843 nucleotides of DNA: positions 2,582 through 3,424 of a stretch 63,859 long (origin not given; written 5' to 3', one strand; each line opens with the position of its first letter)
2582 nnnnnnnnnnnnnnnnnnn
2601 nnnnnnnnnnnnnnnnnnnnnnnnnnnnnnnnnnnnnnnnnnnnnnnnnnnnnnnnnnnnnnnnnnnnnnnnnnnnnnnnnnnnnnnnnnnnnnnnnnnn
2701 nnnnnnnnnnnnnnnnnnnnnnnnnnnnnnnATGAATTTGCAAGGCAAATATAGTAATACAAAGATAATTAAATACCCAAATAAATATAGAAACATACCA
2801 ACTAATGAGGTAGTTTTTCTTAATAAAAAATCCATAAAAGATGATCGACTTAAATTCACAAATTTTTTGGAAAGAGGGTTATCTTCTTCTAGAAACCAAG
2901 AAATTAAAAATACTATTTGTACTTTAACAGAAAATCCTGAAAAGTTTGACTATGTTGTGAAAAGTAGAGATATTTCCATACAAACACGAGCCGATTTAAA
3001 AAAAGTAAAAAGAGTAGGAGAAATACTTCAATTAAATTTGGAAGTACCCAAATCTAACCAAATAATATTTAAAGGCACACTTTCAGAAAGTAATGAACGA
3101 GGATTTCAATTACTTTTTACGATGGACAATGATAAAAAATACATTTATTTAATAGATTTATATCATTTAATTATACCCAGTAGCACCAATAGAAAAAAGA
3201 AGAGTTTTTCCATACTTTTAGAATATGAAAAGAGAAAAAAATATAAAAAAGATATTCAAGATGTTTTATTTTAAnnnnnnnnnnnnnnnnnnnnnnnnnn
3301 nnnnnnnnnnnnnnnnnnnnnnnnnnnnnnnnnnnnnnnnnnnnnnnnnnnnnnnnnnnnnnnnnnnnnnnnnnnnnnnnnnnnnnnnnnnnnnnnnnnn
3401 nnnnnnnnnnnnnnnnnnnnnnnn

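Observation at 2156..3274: Panacea (DUF4065) antitoxin-like gene overlapping an unknown 180-aa partner: candidate PanA-PanT toxin-antitoxin pair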

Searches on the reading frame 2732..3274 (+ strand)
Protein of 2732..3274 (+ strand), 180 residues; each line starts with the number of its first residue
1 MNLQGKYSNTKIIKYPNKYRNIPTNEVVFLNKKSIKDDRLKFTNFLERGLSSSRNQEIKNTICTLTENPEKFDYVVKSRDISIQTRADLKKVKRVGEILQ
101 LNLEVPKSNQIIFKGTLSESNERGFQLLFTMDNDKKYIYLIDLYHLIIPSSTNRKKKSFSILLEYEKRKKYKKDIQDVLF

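Call 3: search_protein_families(library=pfam, proteins=[window:2732-3274:+], max_evalue=1)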
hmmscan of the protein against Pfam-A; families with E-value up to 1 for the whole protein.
window:2732-3274:+ (180 aa): 0 families

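Call 4: search_protein_families(library=padloc, proteins=[window:2732-3274:+], max_evalue=1)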
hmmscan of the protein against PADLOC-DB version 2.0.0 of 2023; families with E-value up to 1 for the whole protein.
window:2732-3274:+ (180 aa): 0 families

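Call 5: search_protein_families(library=phrogs, proteins=[window:2732-3274:+], max_evalue=1)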
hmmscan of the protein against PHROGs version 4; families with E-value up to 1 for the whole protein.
window:2732-3274:+ (180 aa): 1 family
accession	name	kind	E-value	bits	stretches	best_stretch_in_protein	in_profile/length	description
phrog_23869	-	unknown function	0.073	14.4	1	4-48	30-75/82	-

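Call 6: search_protein_families(library=ncbifam, proteins=[window:2732-3274:+], max_evalue=1)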
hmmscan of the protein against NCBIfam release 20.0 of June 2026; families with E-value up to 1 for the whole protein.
window:2732-3274:+ (180 aa): 1 family
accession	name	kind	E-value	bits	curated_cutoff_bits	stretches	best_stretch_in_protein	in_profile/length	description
NF011489.0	PRK14896.1-5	equivalog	0.017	14.7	236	1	136-179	126-169/217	16S ribosomal RNA methyltransferase A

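Call 7: find_homologous_proteins(query=window:2732-3271:+, max_evalue=0.01)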
Query window:2732-3271:+ (180 aa): 20 proteins with E <= 0.01 among 83 candidates.
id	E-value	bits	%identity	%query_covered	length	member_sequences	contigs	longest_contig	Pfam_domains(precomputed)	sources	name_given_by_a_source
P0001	1.0e-106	372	97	100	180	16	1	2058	-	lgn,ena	-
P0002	4.9e-103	360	98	97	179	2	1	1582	-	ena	-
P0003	5.4e-99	347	89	100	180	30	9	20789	-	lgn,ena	-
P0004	9.1e-83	294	87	100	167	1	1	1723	-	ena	-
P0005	2.1e-80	286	73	100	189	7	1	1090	-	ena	-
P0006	7.7e-77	275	98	75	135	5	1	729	-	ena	-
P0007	2.3e-70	254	67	100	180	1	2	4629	-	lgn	-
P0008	5.3e-48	181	54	100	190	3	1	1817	-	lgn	-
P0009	4.7e-44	168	52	100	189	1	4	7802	-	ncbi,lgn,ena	-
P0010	1.8e-42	163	50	100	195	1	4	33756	-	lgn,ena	-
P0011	1.1e-26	112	60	54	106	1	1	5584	-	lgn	-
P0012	1.4e-21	95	40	88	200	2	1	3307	-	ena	-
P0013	2.2e-21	94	40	72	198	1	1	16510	-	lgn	-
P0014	2.1e-20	91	40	88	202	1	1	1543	-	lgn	-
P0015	2.8e-20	91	40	88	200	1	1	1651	-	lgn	-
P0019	8.6e-18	83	40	100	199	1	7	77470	-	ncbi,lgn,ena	-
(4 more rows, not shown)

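Call 8: search_solved_structures(query=window:2732-3271:+, max_evalue=10)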
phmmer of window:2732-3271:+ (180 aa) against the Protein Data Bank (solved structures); distinct sequences matched with E-value up to 10: 1.
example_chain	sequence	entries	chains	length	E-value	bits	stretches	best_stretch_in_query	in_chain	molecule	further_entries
4npb_A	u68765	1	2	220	1.1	12.3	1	40-96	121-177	Protein disulfide isomerase II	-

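Call 9: find_encoding_contigs(protein=P0019, flank=5000, max_places=4)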
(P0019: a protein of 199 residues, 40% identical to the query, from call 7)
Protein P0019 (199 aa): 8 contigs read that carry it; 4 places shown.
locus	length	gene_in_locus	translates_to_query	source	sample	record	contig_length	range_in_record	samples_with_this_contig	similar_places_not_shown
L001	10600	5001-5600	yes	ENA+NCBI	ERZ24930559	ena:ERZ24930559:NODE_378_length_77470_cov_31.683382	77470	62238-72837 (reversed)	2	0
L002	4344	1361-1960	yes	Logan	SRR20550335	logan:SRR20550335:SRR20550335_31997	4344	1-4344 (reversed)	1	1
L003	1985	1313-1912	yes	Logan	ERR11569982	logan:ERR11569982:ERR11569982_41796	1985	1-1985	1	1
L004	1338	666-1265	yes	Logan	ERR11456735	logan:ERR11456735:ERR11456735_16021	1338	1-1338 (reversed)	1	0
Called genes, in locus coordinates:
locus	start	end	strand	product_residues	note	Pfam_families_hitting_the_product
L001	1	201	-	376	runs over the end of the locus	PF01098:FTSW_RODA_SPOVE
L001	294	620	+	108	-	-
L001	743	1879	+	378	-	PF01098:FTSW_RODA_SPOVE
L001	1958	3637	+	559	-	-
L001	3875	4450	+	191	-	-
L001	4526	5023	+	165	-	PF13274:SocA_Panacea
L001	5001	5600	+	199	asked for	-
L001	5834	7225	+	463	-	-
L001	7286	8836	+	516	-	-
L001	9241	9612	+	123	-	-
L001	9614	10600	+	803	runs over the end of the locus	PF00133:tRNA-synt_1, PF01406:tRNA-synt_1e (faint), PF09334:tRNA-synt_1g, PF13603:tRNA-synt_1_2, PF00133:tRNA-synt_1, PF09334:tRNA-synt_1g (weak), PF08264:Anticodon_1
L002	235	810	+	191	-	-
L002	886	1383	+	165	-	PF13274:SocA_Panacea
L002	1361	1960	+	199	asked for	-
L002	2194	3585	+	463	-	-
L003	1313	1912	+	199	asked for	-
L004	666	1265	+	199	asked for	-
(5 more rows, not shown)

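Call 10: find_encoding_contigs(protein=P0010, flank=5000, max_places=4)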
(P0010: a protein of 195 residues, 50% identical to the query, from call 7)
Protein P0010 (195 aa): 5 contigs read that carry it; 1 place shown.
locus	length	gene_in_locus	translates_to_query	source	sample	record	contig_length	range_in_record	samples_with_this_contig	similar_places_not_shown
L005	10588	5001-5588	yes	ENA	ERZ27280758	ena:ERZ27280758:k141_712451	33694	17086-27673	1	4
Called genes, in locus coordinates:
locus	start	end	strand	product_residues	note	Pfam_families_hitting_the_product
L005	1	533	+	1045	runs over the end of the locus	-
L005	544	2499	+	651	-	-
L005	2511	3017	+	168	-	-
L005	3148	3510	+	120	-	PF05105:Phage_holin_4_1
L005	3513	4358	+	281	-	PF01510:Amidase_2, PF08230:CW_7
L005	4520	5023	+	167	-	PF13274:SocA_Panacea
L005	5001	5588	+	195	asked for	-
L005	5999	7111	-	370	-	PF14657:Arm-DNA-bind_4 (faint), PF14659:Phage_int_SAM_3, PF00589:Phage_integrase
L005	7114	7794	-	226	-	PF04471:Mrr_cat, PF22722:NA-iREase1, PF13156:Mrr_cat_2 (weak)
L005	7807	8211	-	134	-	PF27000:PH_gly_zipper, PF09851:SHOCT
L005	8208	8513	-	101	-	PF06114:Peptidase_M78 (weak)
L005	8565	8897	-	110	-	PF01381:HTH_3, PF12844:HTH_19, PF13560:HTH_31 (weak)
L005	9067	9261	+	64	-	PF01381:HTH_3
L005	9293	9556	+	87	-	-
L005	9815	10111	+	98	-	PF19808:DUF6291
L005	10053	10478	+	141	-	-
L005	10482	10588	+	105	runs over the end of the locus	-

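Call 11: find_encoding_contigs(protein=P0013, flank=5000, max_places=3)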
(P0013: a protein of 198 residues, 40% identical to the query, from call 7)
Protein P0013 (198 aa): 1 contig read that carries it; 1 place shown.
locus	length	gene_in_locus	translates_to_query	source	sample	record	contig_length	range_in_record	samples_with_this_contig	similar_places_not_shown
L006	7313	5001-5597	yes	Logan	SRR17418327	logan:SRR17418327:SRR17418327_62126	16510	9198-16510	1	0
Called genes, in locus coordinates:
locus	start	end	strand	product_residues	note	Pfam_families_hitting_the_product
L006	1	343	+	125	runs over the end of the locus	-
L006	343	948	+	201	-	-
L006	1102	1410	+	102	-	-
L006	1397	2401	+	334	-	PF13306:LRR_5 (faint), PF03382:DUF285, PF13855:LRR_8 (faint), PF03382:DUF285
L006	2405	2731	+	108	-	-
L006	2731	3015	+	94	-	-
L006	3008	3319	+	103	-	PF19791:DUF6275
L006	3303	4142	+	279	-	-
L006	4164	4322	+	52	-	-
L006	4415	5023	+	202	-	PF13274:SocA_Panacea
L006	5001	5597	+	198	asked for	-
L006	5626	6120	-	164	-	-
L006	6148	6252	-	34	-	-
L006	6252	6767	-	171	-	PF12652:CotJB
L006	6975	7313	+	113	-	?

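Call 12: find_encoding_contigs(protein=P0009, flank=5000, max_places=3)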
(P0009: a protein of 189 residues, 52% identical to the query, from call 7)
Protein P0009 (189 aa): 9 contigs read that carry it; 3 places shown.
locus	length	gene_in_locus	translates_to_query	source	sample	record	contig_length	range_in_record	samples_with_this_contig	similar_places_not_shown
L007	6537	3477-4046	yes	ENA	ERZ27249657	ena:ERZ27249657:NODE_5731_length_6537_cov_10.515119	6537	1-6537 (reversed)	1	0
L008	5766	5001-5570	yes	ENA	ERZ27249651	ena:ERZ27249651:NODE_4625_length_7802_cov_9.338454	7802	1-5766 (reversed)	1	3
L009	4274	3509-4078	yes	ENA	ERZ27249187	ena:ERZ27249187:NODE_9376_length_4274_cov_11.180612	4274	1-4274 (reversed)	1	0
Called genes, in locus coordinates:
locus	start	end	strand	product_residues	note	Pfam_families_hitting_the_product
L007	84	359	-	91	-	PF06902:Fer4_19 (weak), PF13370:Fer4_13, PF13459:Fer4_15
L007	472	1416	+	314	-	-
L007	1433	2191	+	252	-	PF09560:Spore_YunB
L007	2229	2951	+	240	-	PF01223:Endonuclease_NS (weak), PF13930:Endonuclea_NS_2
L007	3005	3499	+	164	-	PF13274:SocA_Panacea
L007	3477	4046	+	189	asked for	-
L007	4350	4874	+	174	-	PF13560:HTH_31, PF15731:MqsA_antitoxin (faint), PF01381:HTH_3, PF12844:HTH_19, PF13443:HTH_26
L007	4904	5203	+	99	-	PF04993:TfoX_N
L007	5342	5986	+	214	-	PF01381:HTH_3, PF07022:Phage_CI_repr (weak), PF12844:HTH_19, PF13443:HTH_26 (weak)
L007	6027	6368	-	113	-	PF04266:ASCH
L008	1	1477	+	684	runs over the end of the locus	-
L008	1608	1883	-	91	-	PF06902:Fer4_19 (weak), PF13370:Fer4_13, PF13459:Fer4_15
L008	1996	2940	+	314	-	-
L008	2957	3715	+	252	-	PF09560:Spore_YunB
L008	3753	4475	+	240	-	PF01223:Endonuclease_NS (weak), PF13930:Endonuclea_NS_2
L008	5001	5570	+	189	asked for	-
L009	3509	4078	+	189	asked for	-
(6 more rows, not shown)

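Call 17: search_solved_structures(query=A1, max_evalue=10, show_alignments=3)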
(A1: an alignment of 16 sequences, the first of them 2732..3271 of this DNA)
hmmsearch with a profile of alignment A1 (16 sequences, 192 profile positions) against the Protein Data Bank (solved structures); distinct sequences matched with E-value up to 10: 0.

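Call 27: predict_structure(alignment_id=A1)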
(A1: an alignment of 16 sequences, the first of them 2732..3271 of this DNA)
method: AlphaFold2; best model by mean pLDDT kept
length: 180 residues; sequences in the alignment: 16
mean_pLDDT: 58.4   pTM: 0.56
mean pLDDT of the five models: 58.4, 58.3, 57.9, 55.5, 53.5
residues with pLDDT >= 90: 0; 70-90: 52; 50-70: 63; < 50: 65
segments of 3 or more residues with pLDDT < 50: 1-16, 34-50, 143-152, 164-180
pLDDT, mean of each block of 10 residues (from residue 1): 35 50 81 48 41 69 84 74 59 59 60 72 65 81 45 51 46 32
secondary structure, 60 per line:
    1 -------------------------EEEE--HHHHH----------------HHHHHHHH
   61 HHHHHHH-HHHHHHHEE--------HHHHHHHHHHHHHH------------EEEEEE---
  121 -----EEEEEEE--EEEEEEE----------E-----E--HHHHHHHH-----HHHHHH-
elements in order: E26-29 H32-36 H53-67 H69-75 H86-99 E112-117 E126-132 E135-141 H161-168 H174-179

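Call 29: search_protein_representatives(alignment_id=A1)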
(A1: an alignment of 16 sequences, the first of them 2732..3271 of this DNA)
Query: 16 sequences, 192 profile positions. Proteins with E-value up to 0.001 (for the whole library): 74; up to 1e-10: 20; up to 1e-30: 12. The best 74 are listed.
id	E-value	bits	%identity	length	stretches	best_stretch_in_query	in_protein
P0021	1.6e-68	246.4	-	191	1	1-187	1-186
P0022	4.3e-55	202.6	-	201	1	1-189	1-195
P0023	7.2e-52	192.1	-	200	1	1-188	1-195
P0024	2.3e-51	190.4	-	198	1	5-190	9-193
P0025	8.2e-50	185.4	-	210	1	1-188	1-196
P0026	2.8e-47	177.1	-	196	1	4-190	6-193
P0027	1.2e-45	171.8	-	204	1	5-189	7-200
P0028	5.4e-44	166.4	-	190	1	1-188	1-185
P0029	1.2e-43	165.3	-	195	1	1-187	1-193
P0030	2.1e-41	157.9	-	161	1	1-146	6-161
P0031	3.2e-35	137.8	-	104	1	94-189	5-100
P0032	4.9e-35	137.2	-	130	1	1-124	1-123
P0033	1.8e-19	86.4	-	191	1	9-164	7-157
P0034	8.8e-17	77.6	-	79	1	1-79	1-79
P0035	9.1e-17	77.6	-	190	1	6-186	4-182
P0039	8.5e-11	58.1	-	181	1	26-184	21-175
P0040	1.7e-10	57.1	-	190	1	24-177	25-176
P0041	1.1e-09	54.4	-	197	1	1-164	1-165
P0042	1.3e-09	54.2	-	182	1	18-188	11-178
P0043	2.6e-09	53.2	-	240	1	29-181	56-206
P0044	8.5e-09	51.6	-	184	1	4-159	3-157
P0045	1.3e-08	51.0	-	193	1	38-184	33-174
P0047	1.8e-08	50.6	-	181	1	20-184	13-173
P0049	4.8e-08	49.1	-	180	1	20-182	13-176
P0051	5.5e-08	48.9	-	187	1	31-184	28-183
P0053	7.0e-08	48.6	-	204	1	21-178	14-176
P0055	1.1e-07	47.9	-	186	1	17-178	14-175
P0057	2.3e-07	46.9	-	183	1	40-177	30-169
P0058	3.3e-07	46.4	-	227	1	31-189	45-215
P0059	4.7e-07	45.9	-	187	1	11-184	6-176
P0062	2.6e-06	43.4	-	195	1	11-181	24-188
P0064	5.3e-06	42.5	-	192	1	11-176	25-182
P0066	7.8e-06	41.9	-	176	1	13-183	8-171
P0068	9.1e-06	41.7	-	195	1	20-188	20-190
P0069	9.2e-06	41.7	-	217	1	41-173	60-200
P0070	1.1e-05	41.4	-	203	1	11-183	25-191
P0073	2.4e-05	40.3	-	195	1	34-184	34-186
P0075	3.3e-05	39.9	-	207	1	12-185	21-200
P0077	3.6e-05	39.8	-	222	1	17-168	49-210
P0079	5.8e-05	39.1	-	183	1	35-179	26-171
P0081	8.6e-05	38.5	-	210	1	39-175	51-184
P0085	1.2e-04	38.0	-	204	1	12-175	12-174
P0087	3.0e-04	36.7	-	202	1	6-183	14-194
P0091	6.3e-04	35.7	-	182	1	16-184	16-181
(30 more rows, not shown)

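Call 31: fold_search(model_id=the predicted structure, library=pdb)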
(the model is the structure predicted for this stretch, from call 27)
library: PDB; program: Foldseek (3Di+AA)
matches with E <= 10: 83; with E <= 0.001: 0
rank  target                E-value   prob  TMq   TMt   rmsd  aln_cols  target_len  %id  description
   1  8yxv_E                4.5e-01  0.15  0.14  0.29  10.3        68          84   13  Toxin-antitoxin complex from Streptococcus pneumoniae (released 2025-04-09)
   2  1nwb_MODEL_1_A        9.4e-01  0.06  0.12  0.20  11.9        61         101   13  Solution NMR Structure of Protein AQ_1857 from Aquifex aeolicus: Northeast Structural Genomics Consortium Targ (released 2003-06-03)
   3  9lew_B                1.1e+00  0.09  0.14  0.27  10.7        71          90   18  The crystal structure of DinJ-YafQ complex from Vibrio cholerae (released 2025-07-30)
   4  2a6r_C                1.1e+00  0.12  0.22  0.38   7.1       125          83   10  Crystal structure of YoeB under PEG condition (released 2005-08-23)
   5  8phj_X                1.1e+00  0.05  0.15  0.08  14.8       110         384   12  cA4-bound Cami1 in complex with 70S ribosome (released 2023-12-13)
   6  7xbj_A                1.2e+00  0.08  0.15  0.09  12.6        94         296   11  Txp40, an insecticidal toxin protein from Xenorhabdus nematophila (released 2023-03-29)
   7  2ml6_MODEL_1_A        1.4e+00  0.04  0.13  0.14  13.3        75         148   15  NMR structure of protein ZP_02069618.1 from Bacteroides uniformis ATCC 8492 (released 2014-03-12)
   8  3oei_G                1.4e+00  0.10  0.14  0.29   9.7        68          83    7  Crystal structure of Mycobacterium tuberculosis RelJK (Rv3357-Rv3358-RelBE3) (released 2011-03-16)
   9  6l8e_E                1.4e+00  0.09  0.15  0.28  10.2        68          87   16  Crystal structure of heterohexameric YoeB-YefM complex bound to 26bp-DNA (released 2020-09-02)
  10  7bwf_A                1.7e+00  0.08  0.14  0.27   9.6        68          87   10  YoeB-YefM complex from Staphylococcus aureus (released 2020-05-20)
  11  4px8                  1.9e+00  0.06  0.14  0.24  11.6        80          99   16  Structure of P. vulgaris HigB toxin (released 2015-10-21)
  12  8usc_C                1.9e+00  0.02  0.10  0.05  24.9       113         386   12  Nub1/Fat10-processing human 26S proteasome (released 2024-11-06)
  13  8phj_Y                2.1e+00  0.04  0.18  0.10  12.9       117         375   14  cA4-bound Cami1 in complex with 70S ribosome (released 2023-12-13)
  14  4dzo_B                2.1e+00  0.03  0.16  0.23  19.4       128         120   17  Structure of Human Mad1 C-terminal Domain Reveals Its Involvement in Kinetochore Targeting (released 2012-04-11)
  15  2ml5_MODEL_1_A        2.2e+00  0.03  0.13  0.15  13.0        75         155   16  NMR structure of protein ZP_02064002.1 from Bacteroides ovatus ATCC 8483 (released 2014-03-19)
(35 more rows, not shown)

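Call 33: search_protein_families(library=pfam, alignment_id=A2, max_evalue=1)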
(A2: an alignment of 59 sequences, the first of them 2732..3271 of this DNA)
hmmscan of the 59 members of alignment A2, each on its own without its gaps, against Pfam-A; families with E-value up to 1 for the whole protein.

A. member 1, window:2732-3271:+ (180 aa): 0 families

B. families by the number of members that match (of 59 scanned): 51 families (the first 25 are shown)
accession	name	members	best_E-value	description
PF00071.28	Ras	1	0.00034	Ras family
PF11680.14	DUF3276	1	0.00059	Protein of unknown function (DUF3276)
PF17235.7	STD1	1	0.00087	STD1/MTH1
PF03485.21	Arg_tRNA_synt_N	1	0.0016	Arginyl tRNA synthetase N terminal domain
PF15386.11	Tantalus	1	0.0037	Drosophila Tantalus-like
PF18216.6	N_formyltrans_C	1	0.0056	N-formyltransferase dimerization C-terminal domain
PF23314.1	TASOR_alpha-beta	1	0.0061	TASOR alpha/beta domain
PF03587.19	EMG1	1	0.0083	EMG1/NEP1 methyltransferase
PF19278.4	Hydant_A_C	1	0.011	Hydantoinase/oxoprolinase C-terminal domain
PF00513.23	Late_protein_L2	1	0.011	Late Protein L2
PF22317.1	PolB_N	1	0.017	DNA polymerase II small subunit, N-terminal domain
PF21490.2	PB2_cap-binding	1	0.022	Polymerase basic protein 2, cap-binding domain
PF20094.4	GWxTD_dom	1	0.027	GWxTD domain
PF21664.2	TBPIP_C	1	0.028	TBP-interacting protein, C-terminal domain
PF16512.11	RhoGAP-FF1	1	0.037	p190-A and -B Rho GAPs FF domain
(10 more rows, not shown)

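Call 34: search_solved_structures(query=A2, max_evalue=10, show_alignments=3)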
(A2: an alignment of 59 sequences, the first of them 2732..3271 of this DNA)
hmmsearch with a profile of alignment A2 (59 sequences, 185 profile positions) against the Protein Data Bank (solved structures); distinct sequences matched with E-value up to 10: 4.
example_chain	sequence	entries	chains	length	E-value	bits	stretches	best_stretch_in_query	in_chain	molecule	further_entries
5n8r_A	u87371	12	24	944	0.35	13.9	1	29-102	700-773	CG9323, isoform A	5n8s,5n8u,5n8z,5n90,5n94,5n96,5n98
5cow_A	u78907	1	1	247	0.45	13.6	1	20-71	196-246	Putative uncharacterized protein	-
5cv3_A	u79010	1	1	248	0.45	13.6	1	20-71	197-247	Putative uncharacterized protein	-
9sqv_C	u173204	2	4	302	0.72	12.9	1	50-109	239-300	BRCA1-A complex subunit Abraxas 1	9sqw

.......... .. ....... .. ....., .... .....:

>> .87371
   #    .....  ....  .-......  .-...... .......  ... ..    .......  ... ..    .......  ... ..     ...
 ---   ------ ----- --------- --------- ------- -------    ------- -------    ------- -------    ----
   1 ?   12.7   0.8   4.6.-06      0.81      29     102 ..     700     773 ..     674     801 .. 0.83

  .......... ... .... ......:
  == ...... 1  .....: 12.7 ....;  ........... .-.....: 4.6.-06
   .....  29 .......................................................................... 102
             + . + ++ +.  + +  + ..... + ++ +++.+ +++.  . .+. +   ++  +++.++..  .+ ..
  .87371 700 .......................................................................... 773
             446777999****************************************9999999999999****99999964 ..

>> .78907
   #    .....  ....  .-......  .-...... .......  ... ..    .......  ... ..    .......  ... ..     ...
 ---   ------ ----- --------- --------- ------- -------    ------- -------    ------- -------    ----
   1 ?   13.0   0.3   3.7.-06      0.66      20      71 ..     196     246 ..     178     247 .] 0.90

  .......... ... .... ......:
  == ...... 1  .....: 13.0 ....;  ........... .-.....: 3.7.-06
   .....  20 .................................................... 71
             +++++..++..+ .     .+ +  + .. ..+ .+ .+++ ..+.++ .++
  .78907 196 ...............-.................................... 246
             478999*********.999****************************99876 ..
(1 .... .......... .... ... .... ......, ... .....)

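Call 37: find_related_loci(query=A1, collection=genome_contigs, flank=4000)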
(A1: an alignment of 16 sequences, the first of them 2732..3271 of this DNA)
Query A1 (180 aa) in genome_contigs; peptide patterns used: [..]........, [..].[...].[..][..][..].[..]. (x = any residue, [..] = any of these).
71 stretches matched a pattern; 6 encode a relative of the query (tblastn E <= 1e-3); 6 distinct loci.
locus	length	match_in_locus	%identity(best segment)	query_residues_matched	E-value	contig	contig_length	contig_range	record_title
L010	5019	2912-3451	89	1-180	4e-99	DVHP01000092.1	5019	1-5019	MAG TPA_asm: Candidatus Ventrenecus avicola isolate ChiW22-487 ChiW22__C100145_L5019_SRR5556882, whole genome shotgun se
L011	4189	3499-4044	52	1-180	3e-48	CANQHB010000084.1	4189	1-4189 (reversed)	MAG: uncultured Bacilli bacterium isolate Lapin-030__bin11 genome assembly, contig: Lapin-030__NODE_25234_length_4189_co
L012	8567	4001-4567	36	1-180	1e-30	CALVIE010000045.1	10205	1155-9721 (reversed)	MAG: uncultured Bacilli bacterium isolate BRZ_BF__bin111 genome assembly, contig: BRZ_BF__NODE_9866_length_10205_cov_10.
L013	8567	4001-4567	39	1-180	1e-30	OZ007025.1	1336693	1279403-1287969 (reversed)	MAG: uncultured Bacilli bacterium isolate metabat2_pooled_hifiasm.89 MAG genome assembly, chromosome: 1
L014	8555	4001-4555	53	1-180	7e-57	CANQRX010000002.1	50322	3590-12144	MAG: uncultured Bacilli bacterium isolate Lapin-022__bin59 genome assembly, contig: Lapin-022__NODE_626_length_50322_cov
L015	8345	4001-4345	28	31-150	8e-5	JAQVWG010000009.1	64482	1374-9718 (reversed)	MAG: Clostridia bacterium isolate STF1_98 NODE_797_length_64482_cov_18.412726_Sandtown_F1, whole genome shotgun sequence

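Call 38: find_related_loci(query=A1, collection=viral_contigs, flank=4000)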
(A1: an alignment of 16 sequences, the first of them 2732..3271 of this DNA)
Query A1 (180 aa) in viral_contigs; peptide patterns used: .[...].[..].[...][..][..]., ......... (x = any residue, [..] = any of these).
63 stretches matched a pattern; 3 encode a relative of the query (tblastn E <= 1e-3); 3 distinct loci.
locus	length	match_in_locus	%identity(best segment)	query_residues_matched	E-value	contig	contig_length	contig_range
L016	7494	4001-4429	30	31-178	5e-6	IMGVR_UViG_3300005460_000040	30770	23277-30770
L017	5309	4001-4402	33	40-178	9e-6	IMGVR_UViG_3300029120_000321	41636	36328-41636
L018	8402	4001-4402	33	40-178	9e-6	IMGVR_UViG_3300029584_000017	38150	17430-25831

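Call 40: predict_structure(alignment_id=A2)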
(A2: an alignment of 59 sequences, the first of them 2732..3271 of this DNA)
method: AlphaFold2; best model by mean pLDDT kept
length: 180 residues; sequences in the alignment: 59
mean_pLDDT: 90.0   pTM: 0.83
mean pLDDT of the five models: 90.0, 89.7, 89.6, 89.3, 87.6
residues with pLDDT >= 90: 144; 70-90: 15; 50-70: 8; < 50: 13
segments of 3 or more residues with pLDDT < 50: 1-3, 5-14
pLDDT, mean of each block of 10 residues (from residue 1): 46 53 95 98 98 96 97 95 93 96 93 90 91 97 96 90 97 98
secondary structure, 60 per line:
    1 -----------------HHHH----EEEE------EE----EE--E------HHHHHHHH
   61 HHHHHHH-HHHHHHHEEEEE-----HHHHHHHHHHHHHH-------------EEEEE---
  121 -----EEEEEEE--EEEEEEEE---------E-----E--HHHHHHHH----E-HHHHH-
elements in order: H18-21 E26-29 H53-67 H69-75 E76-80 H86-99 E113-117 E126-132 E135-142 H161-168 H175-179
